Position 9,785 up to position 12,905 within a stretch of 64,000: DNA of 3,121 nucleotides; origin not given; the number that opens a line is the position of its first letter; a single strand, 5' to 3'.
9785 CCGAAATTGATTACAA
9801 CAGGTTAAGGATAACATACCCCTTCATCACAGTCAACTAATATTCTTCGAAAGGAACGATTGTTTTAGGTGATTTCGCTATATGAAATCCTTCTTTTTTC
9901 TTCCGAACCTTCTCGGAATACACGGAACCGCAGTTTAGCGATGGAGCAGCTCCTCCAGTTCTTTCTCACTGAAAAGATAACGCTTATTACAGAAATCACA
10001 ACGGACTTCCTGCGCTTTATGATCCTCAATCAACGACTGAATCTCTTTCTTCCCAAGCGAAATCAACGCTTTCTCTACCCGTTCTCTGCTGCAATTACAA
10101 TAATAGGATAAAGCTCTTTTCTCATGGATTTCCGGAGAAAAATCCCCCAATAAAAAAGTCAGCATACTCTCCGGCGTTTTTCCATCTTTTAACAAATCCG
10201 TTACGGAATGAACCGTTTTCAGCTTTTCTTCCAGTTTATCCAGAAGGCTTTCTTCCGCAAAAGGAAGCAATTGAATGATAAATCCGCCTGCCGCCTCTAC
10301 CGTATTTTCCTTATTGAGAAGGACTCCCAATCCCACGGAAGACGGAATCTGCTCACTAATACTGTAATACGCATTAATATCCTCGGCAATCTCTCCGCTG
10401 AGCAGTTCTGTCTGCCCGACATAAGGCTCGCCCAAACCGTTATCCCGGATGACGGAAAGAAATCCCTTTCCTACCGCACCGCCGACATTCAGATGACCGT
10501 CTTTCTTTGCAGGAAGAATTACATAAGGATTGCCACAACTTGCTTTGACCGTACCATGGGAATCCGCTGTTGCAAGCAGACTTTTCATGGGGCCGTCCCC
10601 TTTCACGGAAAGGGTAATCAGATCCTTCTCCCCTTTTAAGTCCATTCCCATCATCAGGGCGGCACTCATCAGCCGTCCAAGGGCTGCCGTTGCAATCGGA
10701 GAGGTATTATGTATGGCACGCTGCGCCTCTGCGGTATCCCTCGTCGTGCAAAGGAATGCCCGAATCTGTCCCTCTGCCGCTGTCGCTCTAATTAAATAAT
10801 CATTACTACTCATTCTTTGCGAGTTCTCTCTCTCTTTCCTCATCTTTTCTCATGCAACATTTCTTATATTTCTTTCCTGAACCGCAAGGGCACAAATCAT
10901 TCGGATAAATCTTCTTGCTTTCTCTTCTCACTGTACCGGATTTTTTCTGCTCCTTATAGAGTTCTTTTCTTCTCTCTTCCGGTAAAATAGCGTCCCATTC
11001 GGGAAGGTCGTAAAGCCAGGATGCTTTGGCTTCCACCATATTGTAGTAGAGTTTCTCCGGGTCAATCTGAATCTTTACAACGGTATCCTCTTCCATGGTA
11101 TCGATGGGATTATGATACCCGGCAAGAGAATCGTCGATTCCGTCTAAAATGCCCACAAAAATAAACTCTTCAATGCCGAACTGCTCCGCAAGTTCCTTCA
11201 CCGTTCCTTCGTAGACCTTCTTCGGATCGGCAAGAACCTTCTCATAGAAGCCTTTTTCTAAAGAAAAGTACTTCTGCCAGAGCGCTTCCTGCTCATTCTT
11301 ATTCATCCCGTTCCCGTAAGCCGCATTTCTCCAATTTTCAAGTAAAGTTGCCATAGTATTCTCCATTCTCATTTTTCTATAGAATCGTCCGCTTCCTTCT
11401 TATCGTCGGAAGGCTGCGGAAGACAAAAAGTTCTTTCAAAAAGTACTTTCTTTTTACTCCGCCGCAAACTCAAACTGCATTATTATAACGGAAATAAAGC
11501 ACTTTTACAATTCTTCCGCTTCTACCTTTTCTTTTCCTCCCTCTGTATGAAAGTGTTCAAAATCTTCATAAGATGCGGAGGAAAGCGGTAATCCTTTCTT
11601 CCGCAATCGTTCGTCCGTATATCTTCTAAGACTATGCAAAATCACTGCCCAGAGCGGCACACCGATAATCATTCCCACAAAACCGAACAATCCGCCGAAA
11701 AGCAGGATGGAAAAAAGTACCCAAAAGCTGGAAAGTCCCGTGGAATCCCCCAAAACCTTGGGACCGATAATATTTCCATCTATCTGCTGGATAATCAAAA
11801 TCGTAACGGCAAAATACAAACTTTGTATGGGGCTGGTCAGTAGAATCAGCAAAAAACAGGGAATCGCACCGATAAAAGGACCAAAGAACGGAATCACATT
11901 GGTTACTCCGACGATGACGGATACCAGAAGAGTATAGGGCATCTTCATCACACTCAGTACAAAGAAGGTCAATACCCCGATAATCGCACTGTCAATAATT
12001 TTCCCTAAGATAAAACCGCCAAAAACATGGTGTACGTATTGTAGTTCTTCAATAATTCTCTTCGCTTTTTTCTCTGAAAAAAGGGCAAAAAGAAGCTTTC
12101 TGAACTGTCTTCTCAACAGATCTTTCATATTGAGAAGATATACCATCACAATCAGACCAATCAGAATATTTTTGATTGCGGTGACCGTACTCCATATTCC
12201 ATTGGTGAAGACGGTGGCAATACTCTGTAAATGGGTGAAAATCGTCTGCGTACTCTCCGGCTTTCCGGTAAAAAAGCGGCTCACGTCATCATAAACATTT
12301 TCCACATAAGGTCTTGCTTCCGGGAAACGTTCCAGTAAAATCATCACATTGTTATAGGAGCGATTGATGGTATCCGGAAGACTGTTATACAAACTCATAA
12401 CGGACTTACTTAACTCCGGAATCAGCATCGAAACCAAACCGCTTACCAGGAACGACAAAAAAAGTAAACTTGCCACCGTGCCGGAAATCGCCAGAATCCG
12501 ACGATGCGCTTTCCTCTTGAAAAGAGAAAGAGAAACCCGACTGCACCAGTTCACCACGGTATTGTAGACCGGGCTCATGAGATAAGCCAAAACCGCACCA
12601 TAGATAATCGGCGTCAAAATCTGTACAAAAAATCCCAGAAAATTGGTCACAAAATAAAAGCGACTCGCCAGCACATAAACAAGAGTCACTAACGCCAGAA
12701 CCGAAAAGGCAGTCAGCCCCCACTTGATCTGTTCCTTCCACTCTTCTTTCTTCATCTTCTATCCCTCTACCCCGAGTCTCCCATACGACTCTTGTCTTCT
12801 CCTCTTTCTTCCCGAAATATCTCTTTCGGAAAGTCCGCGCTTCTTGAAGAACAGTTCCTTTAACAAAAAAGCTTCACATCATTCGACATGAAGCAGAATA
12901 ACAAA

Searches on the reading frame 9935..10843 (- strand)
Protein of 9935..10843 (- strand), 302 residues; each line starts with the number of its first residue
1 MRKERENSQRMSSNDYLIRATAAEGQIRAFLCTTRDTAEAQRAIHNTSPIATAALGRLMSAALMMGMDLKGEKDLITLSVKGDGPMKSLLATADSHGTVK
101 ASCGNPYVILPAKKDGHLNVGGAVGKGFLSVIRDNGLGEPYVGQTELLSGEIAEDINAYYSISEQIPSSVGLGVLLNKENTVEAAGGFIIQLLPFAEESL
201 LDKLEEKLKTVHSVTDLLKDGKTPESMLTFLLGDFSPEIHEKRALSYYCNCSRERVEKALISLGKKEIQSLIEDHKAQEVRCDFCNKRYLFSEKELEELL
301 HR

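Call 7: search_protein_families(library=pfam, proteins=[window:9935-10843:-])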
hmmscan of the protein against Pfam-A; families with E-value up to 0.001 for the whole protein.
window:9935-10843:- (302 aa): 1 family
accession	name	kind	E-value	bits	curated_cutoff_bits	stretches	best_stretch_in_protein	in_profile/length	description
PF01430.24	HSP33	-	7.1e-98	327.8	21.4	1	15-292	1-273/273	Hsp33 protein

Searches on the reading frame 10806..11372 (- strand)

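Call 7: search_protein_families(library=pfam, proteins=[window:10806-11372:-])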
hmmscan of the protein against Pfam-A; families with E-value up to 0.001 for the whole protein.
window:10806-11372:- (188 aa): 1 family
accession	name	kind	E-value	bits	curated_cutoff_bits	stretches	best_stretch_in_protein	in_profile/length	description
PF02810.21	SEC-C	-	2.9e-10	40.2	20.4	1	158-175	2-19/19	SEC-C motif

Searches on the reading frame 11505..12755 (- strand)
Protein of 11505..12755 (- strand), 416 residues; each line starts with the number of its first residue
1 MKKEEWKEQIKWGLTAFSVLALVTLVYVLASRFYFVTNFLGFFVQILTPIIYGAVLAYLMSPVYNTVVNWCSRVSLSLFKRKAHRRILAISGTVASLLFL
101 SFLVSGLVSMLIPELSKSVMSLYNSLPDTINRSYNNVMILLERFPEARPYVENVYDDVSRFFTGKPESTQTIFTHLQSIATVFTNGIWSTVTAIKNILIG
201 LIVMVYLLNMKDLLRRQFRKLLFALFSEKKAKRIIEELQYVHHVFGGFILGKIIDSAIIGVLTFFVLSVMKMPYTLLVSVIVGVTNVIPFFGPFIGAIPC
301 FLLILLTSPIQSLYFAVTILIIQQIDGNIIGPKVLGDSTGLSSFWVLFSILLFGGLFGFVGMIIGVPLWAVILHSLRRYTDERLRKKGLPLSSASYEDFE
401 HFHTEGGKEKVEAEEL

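Call 7: search_protein_families(library=pfam, proteins=[window:11505-12755:-])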
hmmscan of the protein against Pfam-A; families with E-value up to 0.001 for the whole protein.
window:11505-12755:- (416 aa): 1 family
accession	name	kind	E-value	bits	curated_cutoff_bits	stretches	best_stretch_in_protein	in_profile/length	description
PF01594.21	AI-2E_transport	-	7.2e-50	170.5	34.3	1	35-379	16-326/327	AI-2E family transporter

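Call 9: find_related_loci(query=window:11505-12755:-, collection=genome_contigs, flank=3000)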
Query window:11505-12755:- (416 aa) in genome_contigs; peptide patterns used: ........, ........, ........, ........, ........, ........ (x = any residue, [..] = any of these).
572 stretches matched a pattern; 427 encode a relative of the query (tblastn E <= 1e-3); the best 80 are kept; 80 distinct loci.
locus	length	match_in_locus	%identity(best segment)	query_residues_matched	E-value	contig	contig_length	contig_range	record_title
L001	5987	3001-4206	77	1-402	0e+0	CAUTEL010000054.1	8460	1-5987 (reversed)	MAG TPA_asm: uncultured Oribacterium sp. isolate DRR247343_bin.65_MetaWRAP_v1.3_MAG genome assembly, contig: ERZ14222128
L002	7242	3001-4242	76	1-414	0e+0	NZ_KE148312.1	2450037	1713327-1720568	Oribacterium parvum ACB1 acqcx-supercont2.1, whole genome shotgun sequence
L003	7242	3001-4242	79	1-414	0e+0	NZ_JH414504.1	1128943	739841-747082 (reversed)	Oribacterium asaccharolyticum ACB7 supercont1.1, whole genome shotgun sequence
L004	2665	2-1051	75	61-410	0e+0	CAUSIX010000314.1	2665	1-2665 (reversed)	MAG TPA_asm: uncultured Oribacterium sp. isolate SRR15839759_bin.2_MetaWRAP_v1.3_MAG genome assembly, contig: ERZ1423629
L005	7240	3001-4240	77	1-414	3e-171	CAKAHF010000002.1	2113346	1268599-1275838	MAG TPA_asm: uncultured Oribacterium sp. isolate DRR214960_bin.15_metaWRAP_v1.1_MAG genome assembly, contig: BNJT0100018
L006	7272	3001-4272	37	3-408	1e-88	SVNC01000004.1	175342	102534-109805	MAG: Oscillospiraceae bacterium isolate SIG529 NODE_1469_length_175342_cov_10.015798, whole genome shotgun sequence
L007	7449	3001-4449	54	1-398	2e-87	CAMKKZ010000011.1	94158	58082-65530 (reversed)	MAG: uncultured Oribacterium sp. isolate SRR12081300_bin.44_metaWRAP_v1.3_MAG genome assembly, contig: ERZ12289770.268,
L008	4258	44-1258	41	8-415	1e-86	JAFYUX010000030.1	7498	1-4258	MAG: Bacillota bacterium isolate RGIG7444 Water_buffalos_Colon-1__c142922, whole genome shotgun sequence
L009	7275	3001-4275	37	1-408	4e-86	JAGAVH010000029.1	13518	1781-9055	MAG: Ruminiclostridium sp. isolate RGIG8806 Water_deer_Colon.Co__c516345, whole genome shotgun sequence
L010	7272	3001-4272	37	3-408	4e-84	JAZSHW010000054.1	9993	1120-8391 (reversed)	MAG: Ruminiclostridium sp. isolate T1900044574_TS20190040.MAGScoT_cleanbin_000017 SGB_473_k141_1367248, whole genome sho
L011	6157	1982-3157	39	3-396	2e-84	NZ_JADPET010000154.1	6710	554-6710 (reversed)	Clostridium sp. 1001270J_160509_D11 NODE_154_length_6710_cov_23.6044, whole genome shotgun sequence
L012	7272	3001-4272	37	3-408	3e-84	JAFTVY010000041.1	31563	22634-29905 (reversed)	MAG: Ruminiclostridium sp. isolate RGIG4199 Roe_deer_Colon-3__c2547, whole genome shotgun sequence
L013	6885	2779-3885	41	19-396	7e-84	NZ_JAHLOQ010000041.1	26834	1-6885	Intestinibacter bartlettii strain N19 No19_ctg041, whole genome shotgun sequence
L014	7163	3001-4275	36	1-408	7e-84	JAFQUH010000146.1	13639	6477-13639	MAG: Ruminiclostridium sp. isolate RGIG2157 Goat_Colon.Co__c2231636, whole genome shotgun sequence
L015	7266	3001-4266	36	5-408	7e-82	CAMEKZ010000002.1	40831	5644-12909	MAG: uncultured Clostridia bacterium isolate SRR15057922_bin.28_metaWRAP_v1.3_MAG genome assembly, contig: ERZ10407413.3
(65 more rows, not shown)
